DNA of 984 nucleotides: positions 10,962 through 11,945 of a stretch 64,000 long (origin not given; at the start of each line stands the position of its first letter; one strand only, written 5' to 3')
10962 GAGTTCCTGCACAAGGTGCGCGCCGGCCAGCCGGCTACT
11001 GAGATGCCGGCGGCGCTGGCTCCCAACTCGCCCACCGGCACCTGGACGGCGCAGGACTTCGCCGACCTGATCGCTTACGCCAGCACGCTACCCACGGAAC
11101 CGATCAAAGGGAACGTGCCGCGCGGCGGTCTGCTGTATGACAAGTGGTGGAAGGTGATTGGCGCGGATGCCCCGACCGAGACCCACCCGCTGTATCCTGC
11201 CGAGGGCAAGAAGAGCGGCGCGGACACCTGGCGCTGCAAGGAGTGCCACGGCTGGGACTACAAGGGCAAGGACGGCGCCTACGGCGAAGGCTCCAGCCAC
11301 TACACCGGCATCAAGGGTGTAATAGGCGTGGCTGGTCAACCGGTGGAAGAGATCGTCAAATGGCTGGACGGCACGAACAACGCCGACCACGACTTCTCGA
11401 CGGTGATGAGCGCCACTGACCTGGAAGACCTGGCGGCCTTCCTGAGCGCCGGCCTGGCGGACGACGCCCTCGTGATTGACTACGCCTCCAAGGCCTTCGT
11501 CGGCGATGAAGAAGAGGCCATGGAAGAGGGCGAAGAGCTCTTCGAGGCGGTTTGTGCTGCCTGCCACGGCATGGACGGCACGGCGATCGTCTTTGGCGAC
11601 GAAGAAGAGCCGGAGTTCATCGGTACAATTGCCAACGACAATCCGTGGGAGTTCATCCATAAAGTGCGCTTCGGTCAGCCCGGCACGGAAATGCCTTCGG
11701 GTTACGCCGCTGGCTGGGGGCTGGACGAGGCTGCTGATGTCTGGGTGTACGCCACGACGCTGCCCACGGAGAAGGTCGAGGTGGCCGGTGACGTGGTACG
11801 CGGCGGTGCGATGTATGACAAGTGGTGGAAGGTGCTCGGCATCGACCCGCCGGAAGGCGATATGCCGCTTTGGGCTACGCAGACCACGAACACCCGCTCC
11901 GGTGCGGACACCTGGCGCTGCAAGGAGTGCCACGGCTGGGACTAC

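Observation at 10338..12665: Hexahaem cytochrome built from three tandem dihaem modules, with signs of recent gene conversion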

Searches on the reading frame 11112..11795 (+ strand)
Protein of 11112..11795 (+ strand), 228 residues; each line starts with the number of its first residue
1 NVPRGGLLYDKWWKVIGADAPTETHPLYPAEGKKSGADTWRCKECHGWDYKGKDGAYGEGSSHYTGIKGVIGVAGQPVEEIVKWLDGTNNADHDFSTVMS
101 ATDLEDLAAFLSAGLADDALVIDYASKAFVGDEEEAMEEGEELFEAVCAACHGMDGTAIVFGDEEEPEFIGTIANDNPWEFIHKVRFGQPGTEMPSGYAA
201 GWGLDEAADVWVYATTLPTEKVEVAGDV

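Call 20: search_protein_representatives(protein=window:11112-11795:+)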
Query: 228 residues. Proteins with E-value up to 0.001 (for the whole library): 1105; up to 1e-10: 699; up to 1e-30: 315. The best 150 are listed.
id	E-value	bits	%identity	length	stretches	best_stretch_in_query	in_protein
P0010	1.2e-186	634.6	42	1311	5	4-219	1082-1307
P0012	2.1e-164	561.7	45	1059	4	4-219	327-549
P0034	1.3e-153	526.4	41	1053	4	3-217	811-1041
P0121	1.3e-150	516.6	41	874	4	2-222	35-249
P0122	2.2e-141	486.3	43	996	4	3-223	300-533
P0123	1.7e-139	480.1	44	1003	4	4-218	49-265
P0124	9.7e-138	474.4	46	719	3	1-221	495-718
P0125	1.2e-135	467.6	50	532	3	1-222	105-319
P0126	2.6e-134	463.2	44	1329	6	3-203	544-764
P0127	8.5e-134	461.5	43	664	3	2-219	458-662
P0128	1.8e-133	460.4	46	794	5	4-219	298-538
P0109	4.7e-129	445.9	54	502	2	3-219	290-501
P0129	2.3e-118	410.9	41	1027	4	2-197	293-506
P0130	5.3e-118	409.7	54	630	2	3-219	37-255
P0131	7.0e-117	406.1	51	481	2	3-217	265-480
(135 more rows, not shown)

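Call 29: find_related_loci(query=A1, collection=genome_contigs, flank=10000)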
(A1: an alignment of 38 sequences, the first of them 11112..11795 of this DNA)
Query A1 (228 aa) in genome_contigs; peptide patterns used: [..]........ (x = any residue, [..] = any of these).
600 stretches matched a pattern (row limit reached: there are more); 599 encode a relative of the query (tblastn E <= 1e-3); the best 80 are kept; 80 distinct loci.
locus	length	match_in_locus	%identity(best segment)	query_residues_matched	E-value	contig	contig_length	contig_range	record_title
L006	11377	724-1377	64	1-221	2e-91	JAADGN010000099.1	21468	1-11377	MAG: Chloroflexota bacterium isolate M_MetaBat.120 contig-127_24197, whole genome shotgun sequence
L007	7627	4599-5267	55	1-224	2e-76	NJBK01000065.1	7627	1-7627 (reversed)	MAG: Chloroflexi bacterium B3_Chlor 10371, whole genome shotgun sequence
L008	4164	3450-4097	56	1-219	4e-76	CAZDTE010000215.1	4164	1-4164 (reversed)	MAG TPA_asm: uncultured Ardenticatenales bacterium isolate binchicken_co275_99 genome assembly, contig: NODE_43202_lengt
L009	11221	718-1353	55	5-220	3e-73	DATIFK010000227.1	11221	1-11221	MAG TPA_asm: Anaerolineales bacterium isolate SMAG_U16393 k141_1122395, whole genome shotgun sequence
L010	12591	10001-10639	56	4-219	6e-73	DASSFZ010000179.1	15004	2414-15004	MAG TPA_asm: Anaerolineae bacterium isolate SMAG_U1019 k141_888850, whole genome shotgun sequence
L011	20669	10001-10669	55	1-228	1e-72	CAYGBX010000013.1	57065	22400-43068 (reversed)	MAG TPA_asm: uncultured Anaerolineales bacterium isolate ERP108616_co2_548 genome assembly, contig: NODE_535_length_5706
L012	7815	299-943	52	2-220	1e-71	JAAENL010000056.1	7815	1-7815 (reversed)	MAG: Halieaceae bacterium isolate Bse_31 BseG_CONTIG378500, whole genome shotgun sequence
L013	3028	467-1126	54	1-219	5e-72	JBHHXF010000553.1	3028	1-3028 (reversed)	MAG: Anaerolineae bacterium isolate D_2_bin.38 NODE_25328_length_3028_cov_29.182644, whole genome shotgun sequence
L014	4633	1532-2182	53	1-219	4e-71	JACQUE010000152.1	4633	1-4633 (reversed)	MAG: Chloroflexi bacterium isolate NC_groundwater_1429_Ag_S-0.65um_62_20 S_p65_S5_coassembly_k141_2890169, whole genome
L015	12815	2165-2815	53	1-220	2e-71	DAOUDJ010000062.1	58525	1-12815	MAG TPA_asm: Anaerolineales bacterium isolate M42_98 k117_2047557, whole genome shotgun sequence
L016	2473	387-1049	54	2-220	2e-72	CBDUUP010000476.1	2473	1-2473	MAG TPA_asm: uncultured Anaerolineales bacterium isolate SRR22302368_binner13_Refined_76 genome assembly, contig: ERZ257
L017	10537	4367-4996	55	2-220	8e-71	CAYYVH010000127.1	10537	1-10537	MAG TPA_asm: uncultured Anaerolineales bacterium isolate binchicken_co275_18 genome assembly, contig: NODE_9980_length_1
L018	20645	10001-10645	53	2-220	1e-70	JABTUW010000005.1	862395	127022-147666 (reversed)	MAG: Anaerolineales bacterium isolate H5_CFX7 seq005, whole genome shotgun sequence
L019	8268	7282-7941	50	1-218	1e-70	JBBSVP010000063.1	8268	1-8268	MAG: Candidatus Hydrothermarchaeota archaeon isolate H32-bin130_1 H32_bin130_1_000000000068, whole genome shotgun sequen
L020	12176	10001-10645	54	4-220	2e-70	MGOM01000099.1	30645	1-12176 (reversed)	MAG: Chloroflexi bacterium RBG_19FT_COMBO_62_14 rbg_19ft_combo_scaffold_466, whole genome shotgun sequence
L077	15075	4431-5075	51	2-220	5e-64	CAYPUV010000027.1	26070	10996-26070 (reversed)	MAG TPA_asm: uncultured Anaerolineaceae bacterium isolate binchicken_co64_42 genome assembly, contig: NODE_1236_length_2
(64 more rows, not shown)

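Call 30: predict_structure(alignment_id=A1)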
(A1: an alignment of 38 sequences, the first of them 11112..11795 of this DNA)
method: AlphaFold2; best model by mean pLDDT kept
length: 228 residues; sequences in the alignment: 38
mean_pLDDT: 95.8   pTM: 0.91
mean pLDDT of the five models: 95.8, 95.5, 94.3, 92.9, 90.8
residues with pLDDT >= 90: 213; 70-90: 12; 50-70: 2; < 50: 1
segments of 3 or more residues with pLDDT < 50: none
pLDDT, mean of each block of 10 residues (from residue 1): 98 98 94 91 95 93 92 98 98 97 99 97 96 98 98 97 96 97 98 97 98 98 74
secondary structure, 60 per line:
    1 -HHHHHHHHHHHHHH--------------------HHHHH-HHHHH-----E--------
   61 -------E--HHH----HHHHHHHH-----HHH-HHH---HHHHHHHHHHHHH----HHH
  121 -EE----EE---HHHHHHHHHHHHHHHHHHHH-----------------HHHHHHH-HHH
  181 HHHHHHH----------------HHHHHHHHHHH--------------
elements in order: H2-15 H36-40 H42-46 H78-85 H101-113 H133-152 H170-176 H178-187 H204-214

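Call 33: fold_search(model_id=the predicted structure, library=pdb)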
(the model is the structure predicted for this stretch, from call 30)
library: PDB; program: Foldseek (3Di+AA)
matches with E <= 10: 195; with E <= 0.001: 2
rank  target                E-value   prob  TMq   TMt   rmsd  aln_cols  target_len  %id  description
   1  7e1v_C                7.0e-04  1.00  0.32  0.33  14.3       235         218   14  Cryo-EM structure of apo hybrid respiratory supercomplex consisting of Mycobacterium tuberculosis complexIII and Mycob (released 2021-10-13)
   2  7e1v_O                8.8e-04  1.00  0.30  0.32  13.6       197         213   17  Cryo-EM structure of apo hybrid respiratory supercomplex consisting of Mycobacterium tuberculosis complexIII and Mycob (released 2021-10-13)
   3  6h5l_B                1.3e-03  0.99  0.28  0.29  15.0       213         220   16  Kuenenia stuttgartiensis reducing HAO-like protein complex Kustc0457/Kustc0458 (released 2019-04-10)
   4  8smr_K                1.3e-03  0.93  0.22  0.27  12.6       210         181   18  cytochrome bc1-cbb3 supercomplex from Pseudomonas aeruginosa (released 2023-10-11)
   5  6adq_C                2.6e-03  0.97  0.28  0.29  13.1       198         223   19  Respiratory Complex CIII2CIV2SOD2 from Mycobacterium smegmatis (released 2018-11-14)
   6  7rh6_O                2.9e-03  0.97  0.27  0.29  13.2       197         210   19  Mycobacterial CIII2CIV2 supercomplex, inhibitor free, -Lpqe cyt cc open (released 2021-08-04)
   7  1etp_A                3.5e-03  0.89  0.23  0.27  12.8       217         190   18  CRYSTAL STRUCTURE OF CYTOCHROME C4 FROM PSEUDOMONAS STUTZERI (released 1997-02-12)
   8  7e1w_O                3.9e-03  0.98  0.31  0.31  13.1       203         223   16  Cryo-EM structure of hybrid respiratory supercomplex consisting of Mycobacterium tuberculosis complexIII and Mycobacte (released 2021-10-27)
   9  6q2u                  9.6e-03  0.66  0.21  0.27  13.0       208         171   18  Structure of Cytochrome C4 from Pseudomonas aeruginosa (released 2019-11-20)
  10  4wq7                  1.4e-02  0.66  0.25  0.25  13.0       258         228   17  Thiosulfate dehydrogenase (TsdA) from Allochromatium vinosum - "as isolated" form (released 2015-02-18)
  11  6hwh_i                1.7e-02  0.98  0.26  0.34   8.3       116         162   18  Structure of a functional obligate respiratory supercomplex from Mycobacterium smegmatis (released 2018-11-07)
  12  4wqd                  1.8e-02  0.72  0.27  0.27  13.3       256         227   16  Thiosulfate dehydrogenase (TsdA) from Allochromatium vinosum - K208G mutant (released 2015-02-18)
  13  5lo9_B                1.8e-02  0.51  0.23  0.13  15.8       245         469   18  Thiosulfate dehydrogenase (TsdBA) from Marichromatium purpuratum - "as isolated" form (released 2016-10-12)
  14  6tsi_A                1.9e-02  1.00  0.31  0.14   4.0        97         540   18  cd1 nitrite reductase NirS with bound dihydro-heme d1 (released 2020-11-18)
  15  1nir_A                1.9e-02  1.00  0.32  0.14  12.8       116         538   18  OXYDIZED NITRITE REDUCTASE FROM PSEUDOMONAS AERUGINOSA (released 1997-12-03)
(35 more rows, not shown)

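Call 45: search_solved_structures(query=A1, max_evalue=1, show_alignments=1)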
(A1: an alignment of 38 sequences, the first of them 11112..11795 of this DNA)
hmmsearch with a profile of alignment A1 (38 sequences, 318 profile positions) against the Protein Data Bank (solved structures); distinct sequences matched with E-value up to 1: 242 (the best 60 are shown).
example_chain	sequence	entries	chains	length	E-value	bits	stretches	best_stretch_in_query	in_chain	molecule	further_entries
6xkx_p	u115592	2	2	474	9.5e-16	61.1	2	168-201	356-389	Cbb3-type cytochrome c oxidase subunit CcoP,Cytochrome c-type cyt cy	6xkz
6hwh_M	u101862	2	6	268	9.9e-12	47.9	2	174-258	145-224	Cytochrome bc1 complex cytochrome c subunit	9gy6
8ovc_O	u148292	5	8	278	1.1e-11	47.8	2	174-258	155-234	Cytochrome bc1 complex cytochrome c subunit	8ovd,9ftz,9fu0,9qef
6adq_C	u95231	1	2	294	1.3e-11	47.6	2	174-258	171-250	Cytochrome bc1 complex cytochrome c subunit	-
7rh5_O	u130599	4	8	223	1.4e-11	47.4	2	174-258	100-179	Cytochrome bc1 complex cytochrome c subunit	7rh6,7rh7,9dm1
8hcr_C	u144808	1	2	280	1.5e-09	40.8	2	173-259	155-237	Cytochrome bc1 complex cytochrome c subunit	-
7e1v_O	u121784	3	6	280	1.5e-09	40.8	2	173-259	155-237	Cytochrome bc1 complex cytochrome c subunit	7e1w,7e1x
8smr_G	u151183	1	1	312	3.2e-09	39.7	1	138-202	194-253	Cbb3-type cytochrome c oxidase subunit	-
7q21_C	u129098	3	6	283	3.8e-09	39.4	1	171-262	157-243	Cytochrome bc1 complex cytochrome c subunit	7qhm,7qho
3mk7_C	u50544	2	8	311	2.1e-08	37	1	132-265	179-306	Cytochrome c oxidase, cbb3-type, subunit P | Cbb3-type cytochrome c oxidase subunit CcoP1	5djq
8snh_G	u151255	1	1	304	4.6e-08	35.9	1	145-203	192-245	Cbb3-type cytochrome c oxidase subunit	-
9wcx_U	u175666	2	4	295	1.4e-07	34.3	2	177-258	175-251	Cytochrome bc1 complex cytochrome c subunit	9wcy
8uf3_A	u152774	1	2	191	2.2e-07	33.6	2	176-200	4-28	Cytochrome C4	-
6xkw_p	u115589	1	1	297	2.2e-07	33.6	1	164-200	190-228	Cbb3-type cytochrome c oxidase subunit CcoP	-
9g83_v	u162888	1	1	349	5.1e-07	32.4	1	180-260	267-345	Cbb3-type cytochrome c oxidase subunit CcoP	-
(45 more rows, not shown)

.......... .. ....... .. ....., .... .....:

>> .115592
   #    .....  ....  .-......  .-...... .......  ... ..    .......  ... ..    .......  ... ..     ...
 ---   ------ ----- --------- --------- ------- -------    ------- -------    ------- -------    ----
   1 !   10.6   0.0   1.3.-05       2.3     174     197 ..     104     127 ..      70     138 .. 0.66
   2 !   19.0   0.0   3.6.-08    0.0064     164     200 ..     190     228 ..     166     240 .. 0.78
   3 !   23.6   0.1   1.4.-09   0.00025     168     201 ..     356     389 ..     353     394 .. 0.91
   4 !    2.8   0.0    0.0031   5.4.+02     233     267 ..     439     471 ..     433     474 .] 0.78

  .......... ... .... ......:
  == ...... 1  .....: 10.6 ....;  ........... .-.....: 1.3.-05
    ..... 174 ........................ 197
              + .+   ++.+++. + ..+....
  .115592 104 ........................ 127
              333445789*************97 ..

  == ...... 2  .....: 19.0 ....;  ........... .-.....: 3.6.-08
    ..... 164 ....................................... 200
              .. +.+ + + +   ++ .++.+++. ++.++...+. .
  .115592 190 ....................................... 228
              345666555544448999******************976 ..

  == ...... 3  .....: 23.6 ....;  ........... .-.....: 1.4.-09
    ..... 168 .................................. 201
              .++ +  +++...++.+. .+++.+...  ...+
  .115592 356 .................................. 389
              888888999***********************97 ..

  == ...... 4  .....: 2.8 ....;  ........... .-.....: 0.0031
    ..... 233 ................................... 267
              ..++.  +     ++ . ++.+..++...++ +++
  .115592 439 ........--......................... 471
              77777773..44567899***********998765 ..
